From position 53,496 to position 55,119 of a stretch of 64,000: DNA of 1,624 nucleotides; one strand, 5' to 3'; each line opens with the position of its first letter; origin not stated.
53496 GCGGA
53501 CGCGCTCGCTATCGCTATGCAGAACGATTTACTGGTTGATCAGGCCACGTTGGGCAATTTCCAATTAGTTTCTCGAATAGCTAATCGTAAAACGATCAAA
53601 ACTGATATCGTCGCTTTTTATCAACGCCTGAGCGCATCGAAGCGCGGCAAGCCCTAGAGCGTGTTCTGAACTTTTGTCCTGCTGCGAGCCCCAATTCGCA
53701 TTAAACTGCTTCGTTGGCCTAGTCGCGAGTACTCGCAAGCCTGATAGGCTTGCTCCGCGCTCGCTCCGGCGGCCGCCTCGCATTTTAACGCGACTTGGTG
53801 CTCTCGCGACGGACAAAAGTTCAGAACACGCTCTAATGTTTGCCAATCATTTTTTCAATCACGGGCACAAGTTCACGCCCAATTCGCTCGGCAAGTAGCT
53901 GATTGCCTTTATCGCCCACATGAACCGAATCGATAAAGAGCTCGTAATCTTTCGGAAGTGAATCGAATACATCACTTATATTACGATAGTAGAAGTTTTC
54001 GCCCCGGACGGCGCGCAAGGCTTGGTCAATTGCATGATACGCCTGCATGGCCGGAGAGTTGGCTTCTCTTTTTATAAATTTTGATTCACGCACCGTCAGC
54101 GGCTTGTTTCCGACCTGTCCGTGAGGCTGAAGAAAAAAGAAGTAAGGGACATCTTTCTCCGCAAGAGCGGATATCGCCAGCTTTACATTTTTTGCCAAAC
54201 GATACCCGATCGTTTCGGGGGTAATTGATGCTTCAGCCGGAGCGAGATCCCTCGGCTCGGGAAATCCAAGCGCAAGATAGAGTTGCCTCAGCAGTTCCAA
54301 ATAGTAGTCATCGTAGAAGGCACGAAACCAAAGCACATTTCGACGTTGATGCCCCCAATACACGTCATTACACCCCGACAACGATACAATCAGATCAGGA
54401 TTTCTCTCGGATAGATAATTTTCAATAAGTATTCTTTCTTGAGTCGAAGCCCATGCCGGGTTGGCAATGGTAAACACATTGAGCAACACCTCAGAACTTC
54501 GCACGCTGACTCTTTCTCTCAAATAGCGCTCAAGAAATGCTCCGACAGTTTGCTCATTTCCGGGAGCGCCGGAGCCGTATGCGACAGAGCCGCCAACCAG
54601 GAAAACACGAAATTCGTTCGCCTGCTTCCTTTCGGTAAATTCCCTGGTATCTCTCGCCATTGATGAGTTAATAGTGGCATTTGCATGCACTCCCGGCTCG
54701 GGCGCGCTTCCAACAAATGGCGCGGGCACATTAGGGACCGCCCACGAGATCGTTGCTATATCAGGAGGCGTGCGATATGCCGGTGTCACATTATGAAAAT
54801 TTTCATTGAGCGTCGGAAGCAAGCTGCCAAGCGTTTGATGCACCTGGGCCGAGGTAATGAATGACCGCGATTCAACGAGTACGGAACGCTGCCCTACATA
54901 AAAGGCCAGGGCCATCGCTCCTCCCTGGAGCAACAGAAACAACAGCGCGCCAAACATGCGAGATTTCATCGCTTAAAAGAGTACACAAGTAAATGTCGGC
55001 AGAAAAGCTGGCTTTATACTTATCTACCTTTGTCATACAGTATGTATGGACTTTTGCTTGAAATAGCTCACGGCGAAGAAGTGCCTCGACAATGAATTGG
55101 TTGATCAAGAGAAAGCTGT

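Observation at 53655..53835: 181-bp element with 25-bp perfect terminal inverted repeats between convergent genes (MITE-like)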

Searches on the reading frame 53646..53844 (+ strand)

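Call 34: find_homologous_proteins(query=A2, max_evalue=10)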
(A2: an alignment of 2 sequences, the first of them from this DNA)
Query A2 (2 sequences) (60 aa, profile of the alignment): 1 proteins with E <= 10 among 5 candidates.
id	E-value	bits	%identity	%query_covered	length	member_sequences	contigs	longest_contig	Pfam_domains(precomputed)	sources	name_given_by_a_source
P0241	7.6e+0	25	58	32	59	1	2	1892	-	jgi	jgi:hypothetical protein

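Call 48: search_protein_families(library=ncbifam, proteins=[L022:267-1073:-, L023:267-1073:-])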
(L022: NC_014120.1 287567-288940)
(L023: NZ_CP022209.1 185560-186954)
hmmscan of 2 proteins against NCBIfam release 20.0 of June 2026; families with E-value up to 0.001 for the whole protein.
L022:267-1073:- (268 aa): 8 families
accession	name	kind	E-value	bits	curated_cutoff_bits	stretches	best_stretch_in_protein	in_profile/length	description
NF033580.1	transpos_IS5_3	equivalog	1.1e-59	202.1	110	1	7-257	1-257/258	IS5 family transposase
NF033551.1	transpos_IS1182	equivalog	8.2e-11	41.5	270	1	127-207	263-343/488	IS1182 family transposase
NF033520.1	transpos_IS982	equivalog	1.5e-09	37.8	130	1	115-231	95-215/243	IS982 family transposase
NF033581.1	transpos_IS5_4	equivalog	1.2e-08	34.6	140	1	123-255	146-281/285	IS5 family transposase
NF033578.1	transpos_IS5_1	equivalog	3.4e-08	33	275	1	131-246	283-401/419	IS5 family transposase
NF033579.1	transpos_IS5_2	equivalog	2e-07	30.8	140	1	85-199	92-206/289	IS5 family transposase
NF033593.1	transpos_ISNCY_1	equivalog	9.6e-05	21.2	325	1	131-204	301-374/444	ISNCY family transposase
NF033592.1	transpos_IS4_1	equivalog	0.00021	20.5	115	1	79-197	84-199/332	IS4 family transposase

L023:267-1073:- (268 aa): 9 families
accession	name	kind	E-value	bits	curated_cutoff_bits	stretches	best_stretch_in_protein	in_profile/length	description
NF033580.1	transpos_IS5_3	equivalog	4.5e-58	196.8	110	1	7-258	1-258/258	IS5 family transposase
NF033551.1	transpos_IS1182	equivalog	1.9e-11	43.6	270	1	127-207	263-343/488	IS1182 family transposase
NF033520.1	transpos_IS982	equivalog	2.4e-09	37.1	130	1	119-231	99-215/243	IS982 family transposase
NF033581.1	transpos_IS5_4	equivalog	1.7e-08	34.1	140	1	123-256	146-282/285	IS5 family transposase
NF033578.1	transpos_IS5_1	equivalog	8.6e-07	28.4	275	1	131-249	283-404/419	IS5 family transposase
NF033579.1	transpos_IS5_2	equivalog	6.7e-06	25.8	140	1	102-199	109-206/289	IS5 family transposase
NF033593.1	transpos_ISNCY_1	equivalog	8.8e-05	21.3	325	1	131-211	301-377/444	ISNCY family transposase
NF033592.1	transpos_IS4_1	equivalog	0.00051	19.3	115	0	103-197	108-199/332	IS4 family transposase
NF033559.2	transpos_IS1634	equivalog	0.00068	18.8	100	0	218-261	382-425/483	IS1634 family transposase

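Call 49: search_protein_families(library=pfam, proteins=[L022:267-1073:-, L023:267-1073:-])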
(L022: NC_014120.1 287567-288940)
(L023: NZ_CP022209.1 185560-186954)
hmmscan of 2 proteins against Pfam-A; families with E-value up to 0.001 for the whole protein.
L022:267-1073:- (268 aa): 4 families
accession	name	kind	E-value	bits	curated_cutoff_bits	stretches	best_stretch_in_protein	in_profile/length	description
PF01609.27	DDE_Tnp_1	-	3.7e-27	95.8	23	1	100-256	3-199/200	Transposase DDE domain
PF13340.11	DUF4096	-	1.9e-21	76.5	34.3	1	11-83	1-75/76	Putative transposase of IS4/5 family (DUF4096)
PF13586.12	DDE_Tnp_1_2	-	4.9e-15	56.2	29.2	1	180-258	3-85/86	Transposase DDE domain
PF13612.12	DDE_Tnp_1_3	-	4.5e-07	30.4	27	1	131-202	45-109/155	Transposase DDE domain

L023:267-1073:- (268 aa): 4 families
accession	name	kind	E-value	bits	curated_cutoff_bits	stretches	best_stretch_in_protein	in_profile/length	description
PF01609.27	DDE_Tnp_1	-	1.8e-26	93.6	23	1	100-255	3-198/200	Transposase DDE domain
PF13340.11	DUF4096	-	2.1e-21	76.4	34.3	1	11-83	1-75/76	Putative transposase of IS4/5 family (DUF4096)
PF13586.12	DDE_Tnp_1_2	-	9.8e-15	55.2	29.2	1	180-258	3-85/86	Transposase DDE domain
PF13612.12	DDE_Tnp_1_3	-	2e-06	28.3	27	1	131-202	45-109/155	Transposase DDE domain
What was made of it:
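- On IS5 family, IS427-like group (as the source of the ends): The transposases hit NF033580 and PF01609 + PF13340 (calls 48, 49).
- The transposases hit NF033580 and DDE_Tnp_1 + DUF4096 (calls 48, 49).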

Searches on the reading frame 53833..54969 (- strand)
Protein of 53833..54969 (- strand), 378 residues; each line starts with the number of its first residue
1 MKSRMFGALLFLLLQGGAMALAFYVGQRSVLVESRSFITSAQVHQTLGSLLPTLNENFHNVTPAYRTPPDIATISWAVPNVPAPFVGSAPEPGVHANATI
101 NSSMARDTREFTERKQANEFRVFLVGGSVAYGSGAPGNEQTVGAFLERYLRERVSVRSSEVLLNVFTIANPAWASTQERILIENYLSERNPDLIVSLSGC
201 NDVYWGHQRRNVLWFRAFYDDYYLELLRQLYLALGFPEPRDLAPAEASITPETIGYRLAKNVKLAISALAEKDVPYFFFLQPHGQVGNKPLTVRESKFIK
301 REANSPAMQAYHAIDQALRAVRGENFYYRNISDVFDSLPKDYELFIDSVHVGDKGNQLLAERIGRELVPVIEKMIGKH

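Call 9: find_encoding_contigs(protein=window:53833-54969:-, flank=10000, max_places=10)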
Protein window:53833-54969:- (378 aa): no gene with exactly this product is on record in the collection.

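Call 14: search_protein_families(library=pfam, proteins=[window:53833-54969:-])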
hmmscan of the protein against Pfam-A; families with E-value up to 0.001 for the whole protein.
window:53833-54969:- (378 aa): 2 families
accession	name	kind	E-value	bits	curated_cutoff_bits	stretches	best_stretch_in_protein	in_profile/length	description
PF00657.28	Lipase_GDSL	-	6.3e-06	26.9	23.6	1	122-363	1-208/208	GDSL-like Lipase/Acylhydrolase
PF13472.12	Lipase_GDSL_2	-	3.7e-05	24.8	32.9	1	125-358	2-178/178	GDSL-like Lipase/Acylhydrolase family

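Call 15: find_homologous_proteins(query=window:53833-54969:-)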
Query window:53833-54969:- (378 aa): 200 proteins with E <= 0.001 among 6462 candidates; the best 120 are listed.
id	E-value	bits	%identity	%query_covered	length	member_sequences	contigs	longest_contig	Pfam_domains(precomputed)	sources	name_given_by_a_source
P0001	1.3e-239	812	100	95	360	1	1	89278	PF00657.29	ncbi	-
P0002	2.6e-84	302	45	81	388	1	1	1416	PF13472.13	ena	-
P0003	2.1e-83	299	41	94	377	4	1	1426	-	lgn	-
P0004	6.9e-83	297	44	96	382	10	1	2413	PF13472.13,PF00657.29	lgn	-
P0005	1.6e-82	296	44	95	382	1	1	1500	PF13472.13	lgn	-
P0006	3.6e-82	294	43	98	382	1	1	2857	PF13472.13,PF00657.29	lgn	-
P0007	7.1e-82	293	43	99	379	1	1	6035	PF13472.13,PF00657.29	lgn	-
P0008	8.8e-82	293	43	99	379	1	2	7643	PF13472.13,PF00657.29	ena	-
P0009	1.0e-81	293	43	99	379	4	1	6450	PF13472.13,PF00657.29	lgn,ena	-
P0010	3.2e-81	291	44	98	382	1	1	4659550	PF13472.13,PF00657.29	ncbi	ncbi:MAG: GDSL-type esterase/lipase family protein [Acidovorax sp.]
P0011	5.6e-81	291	44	98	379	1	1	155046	PF13472.13,PF00657.29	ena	-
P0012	5.6e-81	291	44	96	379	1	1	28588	PF13472.13,PF00657.29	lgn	-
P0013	7.9e-81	290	41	98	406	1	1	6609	PF13472.13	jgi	jgi:lysophospholipase L1-like esterase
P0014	9.6e-81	290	42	99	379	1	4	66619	PF13472.13,PF00657.29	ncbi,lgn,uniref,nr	ncbi:SGNH/GDSL hydrolase family protein [Acidovorax sp.]|uniref:SGNH/GDSL hydrolase family protein n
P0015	2.7e-80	288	43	95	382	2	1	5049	PF13472.13,PF00657.29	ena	-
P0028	4.3e-79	284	49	80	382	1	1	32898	PF13472.13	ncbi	-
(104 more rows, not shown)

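Call 16: find_encoding_contigs(protein=P0001, flank=10000, max_places=10)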
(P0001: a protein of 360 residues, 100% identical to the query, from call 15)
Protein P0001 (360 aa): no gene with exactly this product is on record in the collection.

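Call 17: list_cluster_members(proteins=[P0001])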
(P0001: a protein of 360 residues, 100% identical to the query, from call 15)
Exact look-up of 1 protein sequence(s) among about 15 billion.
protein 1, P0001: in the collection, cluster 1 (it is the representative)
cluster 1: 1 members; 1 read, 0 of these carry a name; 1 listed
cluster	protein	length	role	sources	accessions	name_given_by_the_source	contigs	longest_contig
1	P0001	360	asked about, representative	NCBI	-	-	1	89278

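Call 21: find_encoding_contigs(protein=P0028, flank=6000, max_places=3)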
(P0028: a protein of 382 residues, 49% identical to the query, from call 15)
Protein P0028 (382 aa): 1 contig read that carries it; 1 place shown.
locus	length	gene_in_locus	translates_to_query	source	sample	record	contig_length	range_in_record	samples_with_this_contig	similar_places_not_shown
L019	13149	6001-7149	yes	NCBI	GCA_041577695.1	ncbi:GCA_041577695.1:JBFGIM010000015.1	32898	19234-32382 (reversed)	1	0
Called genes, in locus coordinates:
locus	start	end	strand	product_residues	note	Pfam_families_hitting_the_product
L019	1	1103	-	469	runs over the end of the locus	PF00884:Sulfatase, PF01663:Phosphodiest (weak), PF16347:SGSH_C (weak)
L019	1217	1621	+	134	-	-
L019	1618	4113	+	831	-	PF00732:GMC_oxred_N, PF05199:GMC_oxred_C, PF01370:Epimerase, PF04321:RmlD_sub_bind, PF01073:3Beta_HSD, PF07993:NAD_binding_4, PF13460:NAD_binding_10, PF16363:GDP_Man_Dehyd, +3 more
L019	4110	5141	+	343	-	PF01073:3Beta_HSD, PF01370:Epimerase, PF02719:Polysacc_synt_2, PF04321:RmlD_sub_bind, PF05368:NmrA (weak), PF13460:NAD_binding_10, PF16363:GDP_Man_Dehyd, PF07993:NAD_binding_4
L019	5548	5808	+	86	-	-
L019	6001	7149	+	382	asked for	PF13472:Lipase_GDSL_2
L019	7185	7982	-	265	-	PF13489:Methyltransf_23, PF01209:Ubie_methyltran, PF02353:CMAS, PF13847:Methyltransf_31, PF08241:Methyltransf_11, PF08242:Methyltransf_12, PF13649:Methyltransf_25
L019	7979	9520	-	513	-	PF13231:PMT_2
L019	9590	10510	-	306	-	PF04055:Radical_SAM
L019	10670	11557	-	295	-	PF00561:Abhydrolase_1, PF12697:Abhydrolase_6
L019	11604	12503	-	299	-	-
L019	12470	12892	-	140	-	-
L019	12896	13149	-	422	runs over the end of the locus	PF00413:Peptidase_M10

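Call 22: find_encoding_contigs(protein=P0010, flank=6000, max_places=3)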
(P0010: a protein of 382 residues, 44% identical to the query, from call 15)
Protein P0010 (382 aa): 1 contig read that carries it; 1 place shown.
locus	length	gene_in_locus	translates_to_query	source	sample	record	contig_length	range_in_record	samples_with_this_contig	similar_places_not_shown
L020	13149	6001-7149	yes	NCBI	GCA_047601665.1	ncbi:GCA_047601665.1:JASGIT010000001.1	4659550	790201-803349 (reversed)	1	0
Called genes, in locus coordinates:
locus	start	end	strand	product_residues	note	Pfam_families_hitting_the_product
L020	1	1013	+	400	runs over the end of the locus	PF01098:FTSW_RODA_SPOVE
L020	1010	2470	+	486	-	PF01523:PmbA_TldD_1st, PF19290:PmbA_TldD_2nd, PF19289:PmbA_TldD_3rd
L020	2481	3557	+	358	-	PF03629:SASA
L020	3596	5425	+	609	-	PF02543:Carbam_trans_N, PF16861:Carbam_trans_C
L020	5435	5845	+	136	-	PF19588:SxtJ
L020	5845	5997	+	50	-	PF19451:DUF5989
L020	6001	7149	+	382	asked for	PF00657:Lipase_GDSL (weak), PF13472:Lipase_GDSL_2 (weak)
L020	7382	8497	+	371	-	PF00793:DAHP_synth_1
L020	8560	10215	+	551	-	PF04116:FA_hydroxylase, PF07947:YhhN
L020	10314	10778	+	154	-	PF00111:Fer2, PF13085:Fer2_3 (weak), PF01799:Fer2_2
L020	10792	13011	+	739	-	PF20256:MoCoBD_2, PF02738:MoCoBD_1, PF20256:MoCoBD_2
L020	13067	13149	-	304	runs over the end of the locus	PF25539:Bestrophin_2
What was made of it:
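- Tried and rejected: Orthologous-site comparison: the nearest SGNH homologues (44-49% identity) sit in unrelated gene contexts, so no empty site was available (calls 21, 22).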
